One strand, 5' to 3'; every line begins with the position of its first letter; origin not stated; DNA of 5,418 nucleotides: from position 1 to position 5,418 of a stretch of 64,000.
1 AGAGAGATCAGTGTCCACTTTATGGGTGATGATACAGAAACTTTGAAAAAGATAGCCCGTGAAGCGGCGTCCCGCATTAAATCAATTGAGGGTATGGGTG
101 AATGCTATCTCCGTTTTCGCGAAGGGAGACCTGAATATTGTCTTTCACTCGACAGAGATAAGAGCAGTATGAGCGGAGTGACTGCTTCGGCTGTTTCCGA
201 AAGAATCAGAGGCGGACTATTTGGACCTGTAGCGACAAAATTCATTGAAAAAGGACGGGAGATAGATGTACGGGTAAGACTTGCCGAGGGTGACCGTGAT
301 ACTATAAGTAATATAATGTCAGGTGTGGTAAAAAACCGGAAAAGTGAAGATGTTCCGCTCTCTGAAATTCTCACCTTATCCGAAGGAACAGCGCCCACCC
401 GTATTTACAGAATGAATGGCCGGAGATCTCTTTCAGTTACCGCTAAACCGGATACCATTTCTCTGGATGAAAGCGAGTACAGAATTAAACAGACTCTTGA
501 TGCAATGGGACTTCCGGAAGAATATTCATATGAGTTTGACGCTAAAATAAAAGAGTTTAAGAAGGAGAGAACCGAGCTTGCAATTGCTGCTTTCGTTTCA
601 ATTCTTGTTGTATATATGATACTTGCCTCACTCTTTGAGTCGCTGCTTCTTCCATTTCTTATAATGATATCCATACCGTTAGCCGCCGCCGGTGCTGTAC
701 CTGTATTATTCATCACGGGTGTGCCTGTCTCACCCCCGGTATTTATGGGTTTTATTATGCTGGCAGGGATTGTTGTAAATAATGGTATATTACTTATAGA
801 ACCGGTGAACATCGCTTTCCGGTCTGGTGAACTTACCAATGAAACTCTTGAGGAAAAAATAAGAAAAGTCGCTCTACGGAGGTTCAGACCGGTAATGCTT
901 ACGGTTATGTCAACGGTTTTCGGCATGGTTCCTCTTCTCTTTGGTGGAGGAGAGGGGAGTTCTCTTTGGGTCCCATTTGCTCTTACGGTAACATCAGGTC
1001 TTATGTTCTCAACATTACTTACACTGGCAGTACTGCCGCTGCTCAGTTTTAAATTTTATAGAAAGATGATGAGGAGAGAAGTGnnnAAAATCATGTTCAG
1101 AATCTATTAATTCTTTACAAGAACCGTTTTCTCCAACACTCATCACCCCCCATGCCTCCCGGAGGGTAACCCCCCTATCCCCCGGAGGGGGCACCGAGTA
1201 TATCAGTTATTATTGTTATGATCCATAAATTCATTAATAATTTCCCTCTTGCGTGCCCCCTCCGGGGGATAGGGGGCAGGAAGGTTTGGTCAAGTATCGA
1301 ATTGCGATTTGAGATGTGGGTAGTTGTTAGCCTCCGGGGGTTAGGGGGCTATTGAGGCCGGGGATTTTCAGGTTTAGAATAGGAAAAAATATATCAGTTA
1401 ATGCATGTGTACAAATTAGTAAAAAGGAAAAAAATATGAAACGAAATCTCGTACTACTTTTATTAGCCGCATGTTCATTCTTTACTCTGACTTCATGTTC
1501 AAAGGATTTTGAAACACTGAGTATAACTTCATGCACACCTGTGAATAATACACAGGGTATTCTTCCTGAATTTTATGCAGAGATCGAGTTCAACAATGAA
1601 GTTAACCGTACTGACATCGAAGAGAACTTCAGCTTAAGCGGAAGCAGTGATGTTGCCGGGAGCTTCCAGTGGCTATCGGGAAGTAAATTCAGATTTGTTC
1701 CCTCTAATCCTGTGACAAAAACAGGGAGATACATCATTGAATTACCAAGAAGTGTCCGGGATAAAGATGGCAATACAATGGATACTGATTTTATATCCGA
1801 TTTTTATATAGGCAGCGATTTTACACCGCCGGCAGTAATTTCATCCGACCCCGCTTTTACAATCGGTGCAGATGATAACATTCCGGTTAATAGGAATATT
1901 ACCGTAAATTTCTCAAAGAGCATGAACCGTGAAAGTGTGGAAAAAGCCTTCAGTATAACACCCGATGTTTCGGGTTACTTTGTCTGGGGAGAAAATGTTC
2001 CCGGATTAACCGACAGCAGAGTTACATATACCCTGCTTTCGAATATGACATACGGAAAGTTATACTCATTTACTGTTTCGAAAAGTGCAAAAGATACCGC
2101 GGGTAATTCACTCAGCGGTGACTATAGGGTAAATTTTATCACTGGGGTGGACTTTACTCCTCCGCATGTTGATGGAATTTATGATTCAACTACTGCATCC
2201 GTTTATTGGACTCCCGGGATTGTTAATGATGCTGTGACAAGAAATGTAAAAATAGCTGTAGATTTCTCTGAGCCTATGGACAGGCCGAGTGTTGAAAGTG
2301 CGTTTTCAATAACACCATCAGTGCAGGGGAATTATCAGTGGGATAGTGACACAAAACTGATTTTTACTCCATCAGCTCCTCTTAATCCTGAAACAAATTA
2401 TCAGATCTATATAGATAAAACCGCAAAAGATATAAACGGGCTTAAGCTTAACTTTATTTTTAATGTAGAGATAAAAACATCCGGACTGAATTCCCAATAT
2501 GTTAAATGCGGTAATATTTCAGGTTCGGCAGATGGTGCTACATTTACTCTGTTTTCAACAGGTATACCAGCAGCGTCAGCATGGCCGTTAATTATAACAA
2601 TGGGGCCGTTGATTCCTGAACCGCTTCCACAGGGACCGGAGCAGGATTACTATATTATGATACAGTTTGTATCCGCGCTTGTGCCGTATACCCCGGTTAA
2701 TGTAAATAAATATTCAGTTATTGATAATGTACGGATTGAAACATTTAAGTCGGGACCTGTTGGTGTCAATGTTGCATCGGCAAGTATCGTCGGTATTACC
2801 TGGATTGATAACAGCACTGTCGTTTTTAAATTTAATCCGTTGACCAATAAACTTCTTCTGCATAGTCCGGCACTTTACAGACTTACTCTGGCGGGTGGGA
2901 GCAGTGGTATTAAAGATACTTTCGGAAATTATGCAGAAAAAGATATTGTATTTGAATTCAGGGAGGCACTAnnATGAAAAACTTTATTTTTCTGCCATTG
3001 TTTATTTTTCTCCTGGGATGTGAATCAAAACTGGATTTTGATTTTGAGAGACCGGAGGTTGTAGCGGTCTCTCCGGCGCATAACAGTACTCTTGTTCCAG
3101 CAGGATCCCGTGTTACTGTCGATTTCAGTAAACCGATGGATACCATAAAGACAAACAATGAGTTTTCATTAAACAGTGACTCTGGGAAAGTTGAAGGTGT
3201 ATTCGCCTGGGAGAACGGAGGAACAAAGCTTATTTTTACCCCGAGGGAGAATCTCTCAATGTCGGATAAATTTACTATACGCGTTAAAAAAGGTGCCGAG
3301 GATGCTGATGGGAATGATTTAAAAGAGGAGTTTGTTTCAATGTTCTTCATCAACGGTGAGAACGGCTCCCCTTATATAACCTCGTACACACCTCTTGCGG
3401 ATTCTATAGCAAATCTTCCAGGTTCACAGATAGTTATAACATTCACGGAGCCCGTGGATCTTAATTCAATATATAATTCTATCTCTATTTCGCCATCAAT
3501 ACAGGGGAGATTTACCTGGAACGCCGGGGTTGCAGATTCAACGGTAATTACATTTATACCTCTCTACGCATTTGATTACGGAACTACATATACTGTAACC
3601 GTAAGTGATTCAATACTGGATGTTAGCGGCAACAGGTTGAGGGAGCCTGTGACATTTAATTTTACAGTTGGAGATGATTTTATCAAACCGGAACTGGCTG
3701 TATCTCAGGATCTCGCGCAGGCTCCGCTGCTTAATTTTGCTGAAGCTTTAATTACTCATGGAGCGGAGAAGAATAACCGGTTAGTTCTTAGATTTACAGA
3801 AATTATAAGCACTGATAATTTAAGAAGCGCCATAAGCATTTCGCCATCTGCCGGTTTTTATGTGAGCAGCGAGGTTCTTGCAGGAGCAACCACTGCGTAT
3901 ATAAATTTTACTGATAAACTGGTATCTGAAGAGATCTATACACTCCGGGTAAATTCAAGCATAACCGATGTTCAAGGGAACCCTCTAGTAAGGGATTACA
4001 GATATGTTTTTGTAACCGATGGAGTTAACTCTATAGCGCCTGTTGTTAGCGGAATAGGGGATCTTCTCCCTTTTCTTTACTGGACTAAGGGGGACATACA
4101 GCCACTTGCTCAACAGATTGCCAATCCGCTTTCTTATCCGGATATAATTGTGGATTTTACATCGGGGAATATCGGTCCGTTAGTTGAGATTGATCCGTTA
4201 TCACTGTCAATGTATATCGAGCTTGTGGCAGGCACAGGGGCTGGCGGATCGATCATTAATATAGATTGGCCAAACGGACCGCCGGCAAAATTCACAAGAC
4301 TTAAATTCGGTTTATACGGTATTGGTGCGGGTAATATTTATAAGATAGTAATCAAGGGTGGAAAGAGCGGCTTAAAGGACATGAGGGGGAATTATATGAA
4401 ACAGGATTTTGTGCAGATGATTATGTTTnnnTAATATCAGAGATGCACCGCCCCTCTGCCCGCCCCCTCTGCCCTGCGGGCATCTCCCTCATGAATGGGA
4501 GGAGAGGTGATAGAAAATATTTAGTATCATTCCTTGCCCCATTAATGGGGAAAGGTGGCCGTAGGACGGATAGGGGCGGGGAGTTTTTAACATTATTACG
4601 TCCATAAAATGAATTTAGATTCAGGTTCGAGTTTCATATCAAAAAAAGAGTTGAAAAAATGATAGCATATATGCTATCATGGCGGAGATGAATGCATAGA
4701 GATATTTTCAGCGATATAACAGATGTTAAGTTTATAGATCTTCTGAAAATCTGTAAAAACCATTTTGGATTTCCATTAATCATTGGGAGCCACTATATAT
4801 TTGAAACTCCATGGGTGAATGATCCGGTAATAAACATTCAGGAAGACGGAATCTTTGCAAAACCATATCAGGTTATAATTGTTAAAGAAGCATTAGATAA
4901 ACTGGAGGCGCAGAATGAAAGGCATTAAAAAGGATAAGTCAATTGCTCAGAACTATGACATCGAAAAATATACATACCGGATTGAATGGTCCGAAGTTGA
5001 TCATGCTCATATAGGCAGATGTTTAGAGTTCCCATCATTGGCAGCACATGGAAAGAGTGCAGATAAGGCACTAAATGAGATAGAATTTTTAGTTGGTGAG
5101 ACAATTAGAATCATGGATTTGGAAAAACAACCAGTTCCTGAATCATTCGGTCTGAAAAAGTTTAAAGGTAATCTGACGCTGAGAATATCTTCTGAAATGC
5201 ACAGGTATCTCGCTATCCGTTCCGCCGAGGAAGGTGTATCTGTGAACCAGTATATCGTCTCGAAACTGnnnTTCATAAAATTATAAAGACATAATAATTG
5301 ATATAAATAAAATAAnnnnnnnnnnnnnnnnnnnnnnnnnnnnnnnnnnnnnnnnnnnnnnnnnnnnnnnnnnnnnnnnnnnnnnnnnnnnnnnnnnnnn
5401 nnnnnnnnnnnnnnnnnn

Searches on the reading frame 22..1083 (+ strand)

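Call 10: search_protein_families(library=pfam, proteins=[window:22-1083:+], max_evalue=0.001)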
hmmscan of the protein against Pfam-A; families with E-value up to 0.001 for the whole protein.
window:22-1083:+ (354 aa): 2 families
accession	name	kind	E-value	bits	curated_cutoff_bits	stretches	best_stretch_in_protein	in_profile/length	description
PF00873.25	ACR_tran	-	3.7e-72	243.9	28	1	2-341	679-1016/1021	AcrB/AcrD/AcrF family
PF02355.23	SecD_SecF_C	-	0.00098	19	20.5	0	185-334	32-175/189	Protein export membrane protein SecD/SecF, C-terminal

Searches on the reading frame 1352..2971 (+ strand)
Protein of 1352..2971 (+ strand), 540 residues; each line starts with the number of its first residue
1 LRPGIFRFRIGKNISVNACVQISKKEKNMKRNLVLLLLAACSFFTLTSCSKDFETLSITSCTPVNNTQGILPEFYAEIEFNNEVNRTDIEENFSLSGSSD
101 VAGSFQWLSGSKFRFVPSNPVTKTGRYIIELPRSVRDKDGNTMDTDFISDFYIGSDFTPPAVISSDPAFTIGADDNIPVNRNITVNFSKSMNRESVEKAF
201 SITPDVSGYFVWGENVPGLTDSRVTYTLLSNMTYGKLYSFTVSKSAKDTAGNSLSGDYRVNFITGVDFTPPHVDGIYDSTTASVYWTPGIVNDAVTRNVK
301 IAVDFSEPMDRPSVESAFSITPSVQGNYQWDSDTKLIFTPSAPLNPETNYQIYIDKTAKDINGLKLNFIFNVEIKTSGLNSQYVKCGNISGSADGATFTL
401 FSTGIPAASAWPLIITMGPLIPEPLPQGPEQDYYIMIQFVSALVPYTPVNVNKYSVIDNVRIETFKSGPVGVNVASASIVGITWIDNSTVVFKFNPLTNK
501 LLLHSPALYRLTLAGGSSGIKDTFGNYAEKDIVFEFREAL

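Call 10: search_protein_families(library=pfam, proteins=[window:1352-2971:+], max_evalue=0.001)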
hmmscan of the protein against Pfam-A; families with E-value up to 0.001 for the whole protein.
window:1352-2971:+ (540 aa): 2 families
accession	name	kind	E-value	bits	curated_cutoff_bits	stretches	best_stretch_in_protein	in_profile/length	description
PF13205.12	Big_5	-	8.6e-38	129.7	23.6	3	157-264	2-105/105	Bacterial Ig-like domain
PF17964.7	Big_10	-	8.7e-10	39.5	22.9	0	300-353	101-157/164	Bacterial Ig domain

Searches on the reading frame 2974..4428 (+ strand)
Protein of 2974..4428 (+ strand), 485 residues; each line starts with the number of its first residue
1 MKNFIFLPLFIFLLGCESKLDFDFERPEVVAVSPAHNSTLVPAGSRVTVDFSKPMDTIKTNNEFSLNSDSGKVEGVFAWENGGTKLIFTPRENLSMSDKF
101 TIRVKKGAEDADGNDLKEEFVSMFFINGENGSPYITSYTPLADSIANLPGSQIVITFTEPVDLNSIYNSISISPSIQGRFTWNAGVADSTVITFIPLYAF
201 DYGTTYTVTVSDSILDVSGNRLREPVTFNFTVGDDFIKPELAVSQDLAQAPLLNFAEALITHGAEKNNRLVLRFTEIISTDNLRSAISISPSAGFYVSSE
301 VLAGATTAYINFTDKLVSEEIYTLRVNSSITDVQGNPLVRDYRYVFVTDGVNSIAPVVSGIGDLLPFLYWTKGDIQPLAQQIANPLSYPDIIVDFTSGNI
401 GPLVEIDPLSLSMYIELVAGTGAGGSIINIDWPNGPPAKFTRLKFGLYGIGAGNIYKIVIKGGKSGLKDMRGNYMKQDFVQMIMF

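Call 10: search_protein_families(library=pfam, proteins=[window:2974-4428:+], max_evalue=0.001)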
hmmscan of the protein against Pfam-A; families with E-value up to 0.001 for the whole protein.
window:2974-4428:+ (485 aa): 2 families
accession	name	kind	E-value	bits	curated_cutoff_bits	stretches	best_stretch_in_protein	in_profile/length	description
PF13205.12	Big_5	-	5.5e-45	152.8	23.6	3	132-231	4-104/105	Bacterial Ig-like domain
PF04234.18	CopC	-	9.4e-05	23.8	23.3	0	28-78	3-45/92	CopC domain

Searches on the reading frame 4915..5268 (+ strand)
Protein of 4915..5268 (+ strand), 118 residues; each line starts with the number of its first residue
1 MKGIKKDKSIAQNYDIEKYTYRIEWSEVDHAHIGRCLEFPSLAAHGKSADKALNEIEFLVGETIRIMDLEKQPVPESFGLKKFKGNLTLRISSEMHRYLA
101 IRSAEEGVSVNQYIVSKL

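Call 10: search_protein_families(library=pfam, proteins=[window:4915-5268:+], max_evalue=0.001)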
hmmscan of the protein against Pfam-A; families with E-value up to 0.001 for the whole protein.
window:4915-5268:+ (118 aa): 1 family
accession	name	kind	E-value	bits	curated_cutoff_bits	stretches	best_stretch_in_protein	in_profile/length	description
PF05534.18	HicB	-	1.1e-10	41.7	21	1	81-118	14-51/51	HicB family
